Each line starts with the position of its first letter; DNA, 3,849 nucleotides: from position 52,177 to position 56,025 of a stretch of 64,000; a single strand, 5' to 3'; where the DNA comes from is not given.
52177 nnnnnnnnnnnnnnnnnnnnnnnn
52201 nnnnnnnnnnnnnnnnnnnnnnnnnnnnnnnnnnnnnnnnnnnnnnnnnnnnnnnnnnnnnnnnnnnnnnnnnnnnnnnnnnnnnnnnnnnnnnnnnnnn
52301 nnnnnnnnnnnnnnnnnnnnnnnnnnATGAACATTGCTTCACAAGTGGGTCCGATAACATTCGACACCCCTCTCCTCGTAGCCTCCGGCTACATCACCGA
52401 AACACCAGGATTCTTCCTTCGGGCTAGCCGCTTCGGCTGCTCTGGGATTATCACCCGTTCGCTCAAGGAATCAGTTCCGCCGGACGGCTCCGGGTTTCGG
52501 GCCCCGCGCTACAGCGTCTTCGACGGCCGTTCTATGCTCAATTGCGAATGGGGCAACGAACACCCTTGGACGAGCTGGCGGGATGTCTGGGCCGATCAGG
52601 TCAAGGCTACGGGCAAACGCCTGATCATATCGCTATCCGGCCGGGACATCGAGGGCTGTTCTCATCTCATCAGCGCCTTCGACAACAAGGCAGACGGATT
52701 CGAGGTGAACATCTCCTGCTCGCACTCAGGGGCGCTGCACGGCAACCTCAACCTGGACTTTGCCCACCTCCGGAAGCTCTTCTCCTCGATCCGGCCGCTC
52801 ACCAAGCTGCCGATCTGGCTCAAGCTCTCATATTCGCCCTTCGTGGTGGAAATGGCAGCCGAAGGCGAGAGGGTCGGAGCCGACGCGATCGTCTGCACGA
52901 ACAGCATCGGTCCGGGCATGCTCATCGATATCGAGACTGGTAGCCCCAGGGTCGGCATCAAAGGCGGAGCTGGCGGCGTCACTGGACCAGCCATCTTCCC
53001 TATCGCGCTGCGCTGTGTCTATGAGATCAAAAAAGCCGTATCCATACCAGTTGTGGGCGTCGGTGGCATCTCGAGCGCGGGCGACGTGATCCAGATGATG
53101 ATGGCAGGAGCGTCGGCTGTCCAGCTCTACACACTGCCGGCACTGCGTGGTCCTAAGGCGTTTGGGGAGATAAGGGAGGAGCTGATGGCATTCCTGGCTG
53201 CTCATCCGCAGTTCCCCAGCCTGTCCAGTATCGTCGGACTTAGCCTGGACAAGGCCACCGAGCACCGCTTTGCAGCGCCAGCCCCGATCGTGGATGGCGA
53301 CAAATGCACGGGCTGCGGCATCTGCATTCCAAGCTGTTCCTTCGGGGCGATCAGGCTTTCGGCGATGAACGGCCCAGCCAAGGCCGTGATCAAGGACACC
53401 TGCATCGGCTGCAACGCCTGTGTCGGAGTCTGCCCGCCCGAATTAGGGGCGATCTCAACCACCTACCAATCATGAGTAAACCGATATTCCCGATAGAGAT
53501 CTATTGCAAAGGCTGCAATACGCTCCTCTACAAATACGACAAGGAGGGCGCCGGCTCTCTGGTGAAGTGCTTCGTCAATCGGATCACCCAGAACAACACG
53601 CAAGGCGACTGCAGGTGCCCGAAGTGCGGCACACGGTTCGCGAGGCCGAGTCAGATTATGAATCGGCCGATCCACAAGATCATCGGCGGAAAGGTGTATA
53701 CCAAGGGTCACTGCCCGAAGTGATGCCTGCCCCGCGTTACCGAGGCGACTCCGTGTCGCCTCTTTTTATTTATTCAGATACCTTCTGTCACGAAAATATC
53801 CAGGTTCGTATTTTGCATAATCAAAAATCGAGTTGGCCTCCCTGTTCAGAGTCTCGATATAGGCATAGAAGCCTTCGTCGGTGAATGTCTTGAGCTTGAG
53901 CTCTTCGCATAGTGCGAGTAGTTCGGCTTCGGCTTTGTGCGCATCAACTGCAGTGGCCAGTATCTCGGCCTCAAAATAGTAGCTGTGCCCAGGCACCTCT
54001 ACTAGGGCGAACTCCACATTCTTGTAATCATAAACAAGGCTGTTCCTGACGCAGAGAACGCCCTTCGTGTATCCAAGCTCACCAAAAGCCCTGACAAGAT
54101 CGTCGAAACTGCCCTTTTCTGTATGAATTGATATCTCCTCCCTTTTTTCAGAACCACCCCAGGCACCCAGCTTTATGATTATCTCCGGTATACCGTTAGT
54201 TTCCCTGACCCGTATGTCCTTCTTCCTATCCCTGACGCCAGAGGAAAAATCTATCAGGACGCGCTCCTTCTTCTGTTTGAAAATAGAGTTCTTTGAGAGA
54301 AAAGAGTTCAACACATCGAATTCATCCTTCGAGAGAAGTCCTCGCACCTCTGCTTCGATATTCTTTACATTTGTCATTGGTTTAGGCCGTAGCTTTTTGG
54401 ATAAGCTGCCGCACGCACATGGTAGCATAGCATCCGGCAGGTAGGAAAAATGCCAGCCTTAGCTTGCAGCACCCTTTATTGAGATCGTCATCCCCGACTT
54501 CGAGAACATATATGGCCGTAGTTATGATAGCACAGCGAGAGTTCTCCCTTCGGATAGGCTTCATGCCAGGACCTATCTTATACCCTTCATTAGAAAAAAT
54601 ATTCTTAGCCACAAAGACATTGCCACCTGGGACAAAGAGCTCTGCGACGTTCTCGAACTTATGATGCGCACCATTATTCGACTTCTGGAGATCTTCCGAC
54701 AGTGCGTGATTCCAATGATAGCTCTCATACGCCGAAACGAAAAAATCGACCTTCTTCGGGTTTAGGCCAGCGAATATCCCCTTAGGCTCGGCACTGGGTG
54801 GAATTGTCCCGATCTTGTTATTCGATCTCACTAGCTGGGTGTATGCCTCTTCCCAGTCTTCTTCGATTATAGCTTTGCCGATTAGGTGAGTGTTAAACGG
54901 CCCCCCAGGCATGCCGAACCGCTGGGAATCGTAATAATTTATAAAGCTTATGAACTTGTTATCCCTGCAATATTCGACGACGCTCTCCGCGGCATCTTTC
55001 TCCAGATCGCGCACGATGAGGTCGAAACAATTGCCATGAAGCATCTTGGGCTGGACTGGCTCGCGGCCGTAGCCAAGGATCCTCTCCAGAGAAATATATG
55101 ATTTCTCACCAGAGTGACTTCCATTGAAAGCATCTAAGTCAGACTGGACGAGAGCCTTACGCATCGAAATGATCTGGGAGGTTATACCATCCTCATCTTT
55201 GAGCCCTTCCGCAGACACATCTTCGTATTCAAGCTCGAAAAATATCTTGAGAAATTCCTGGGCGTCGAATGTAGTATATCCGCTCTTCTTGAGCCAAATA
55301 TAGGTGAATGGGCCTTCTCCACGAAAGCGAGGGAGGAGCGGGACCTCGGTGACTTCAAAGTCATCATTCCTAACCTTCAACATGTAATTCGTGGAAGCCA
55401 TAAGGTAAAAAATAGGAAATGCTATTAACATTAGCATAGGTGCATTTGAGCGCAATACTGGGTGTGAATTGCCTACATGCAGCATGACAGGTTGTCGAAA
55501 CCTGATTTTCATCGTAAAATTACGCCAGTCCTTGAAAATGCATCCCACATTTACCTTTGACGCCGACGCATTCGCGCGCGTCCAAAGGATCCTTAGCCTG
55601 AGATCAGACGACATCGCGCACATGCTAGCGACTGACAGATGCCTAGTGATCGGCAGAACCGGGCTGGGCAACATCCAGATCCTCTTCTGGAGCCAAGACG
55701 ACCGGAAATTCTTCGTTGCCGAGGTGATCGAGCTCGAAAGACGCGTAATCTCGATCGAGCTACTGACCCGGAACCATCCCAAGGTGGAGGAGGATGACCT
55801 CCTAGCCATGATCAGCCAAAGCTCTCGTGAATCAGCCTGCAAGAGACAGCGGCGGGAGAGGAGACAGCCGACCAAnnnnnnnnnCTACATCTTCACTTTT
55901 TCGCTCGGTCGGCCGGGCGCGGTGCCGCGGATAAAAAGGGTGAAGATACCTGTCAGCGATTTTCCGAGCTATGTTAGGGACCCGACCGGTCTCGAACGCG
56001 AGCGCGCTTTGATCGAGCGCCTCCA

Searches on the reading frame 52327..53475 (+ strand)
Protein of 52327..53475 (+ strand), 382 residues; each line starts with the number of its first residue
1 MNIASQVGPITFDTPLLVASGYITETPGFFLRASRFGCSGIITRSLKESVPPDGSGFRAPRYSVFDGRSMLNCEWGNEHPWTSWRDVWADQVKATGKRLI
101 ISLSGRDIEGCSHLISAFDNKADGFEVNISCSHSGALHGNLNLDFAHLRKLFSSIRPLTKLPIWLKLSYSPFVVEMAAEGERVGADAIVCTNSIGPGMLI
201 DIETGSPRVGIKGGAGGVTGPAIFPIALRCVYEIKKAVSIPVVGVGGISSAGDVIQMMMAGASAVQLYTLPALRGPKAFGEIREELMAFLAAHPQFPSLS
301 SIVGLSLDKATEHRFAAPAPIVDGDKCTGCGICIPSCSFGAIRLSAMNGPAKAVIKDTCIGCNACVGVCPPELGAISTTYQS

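Call 62: search_protein_families(library=pfam, proteins=[window:52327-53475:+], max_evalue=0.001)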
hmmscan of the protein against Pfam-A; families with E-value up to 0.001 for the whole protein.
window:52327-53475:+ (382 aa): 11 families
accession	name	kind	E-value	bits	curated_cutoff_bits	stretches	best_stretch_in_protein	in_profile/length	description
PF01180.27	DHO_dh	-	3.3e-35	122.1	27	1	6-290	5-291/291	Dihydroorotate dehydrogenase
PF00037.32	Fer4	-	4.2e-10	39.5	21.1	2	320-343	1-24/24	4Fe-4S binding domain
PF12837.12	Fer4_6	-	4.6e-09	36.2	25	1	321-342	3-24/24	4Fe-4S binding domain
PF14697.11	Fer4_21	-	6.1e-09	36.3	35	1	322-370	3-52/59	4Fe-4S dicluster domain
PF13187.11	Fer4_9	-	2.9e-08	34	27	1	326-370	1-48/52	4Fe-4S dicluster domain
PF12797.12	Fer4_2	-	2.9e-08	33.6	24.5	2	318-338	1-21/22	4Fe-4S binding domain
PF12838.12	Fer4_7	-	5.7e-08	33.5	27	1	326-371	1-50/52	4Fe-4S dicluster domain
PF13237.11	Fer4_10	-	7.4e-08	32.6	25.5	1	320-370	2-53/53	4Fe-4S dicluster domain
PF12800.12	Fer4_4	-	2.9e-06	27.6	24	0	357-370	2-15/17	4Fe-4S binding domain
PF03060.21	NMO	-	1.8e-05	24.8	28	1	215-269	167-223/331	Nitronate monooxygenase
PF25160.1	LdpA_Fe-S-bd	-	4.2e-05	23.7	27.6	0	351-373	20-42/49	LdpA Fe-S cluster-binding domain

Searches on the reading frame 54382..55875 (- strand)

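Call 62: search_protein_families(library=pfam, proteins=[window:54382-55875:-], max_evalue=0.001)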
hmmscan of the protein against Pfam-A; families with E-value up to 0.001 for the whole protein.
window:54382-55875:- (497 aa): 1 family
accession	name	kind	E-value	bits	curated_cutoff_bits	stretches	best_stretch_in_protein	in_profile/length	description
PF01142.23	TruD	-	1.7e-38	133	27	1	162-351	14-199/412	tRNA pseudouridine synthase D (TruD)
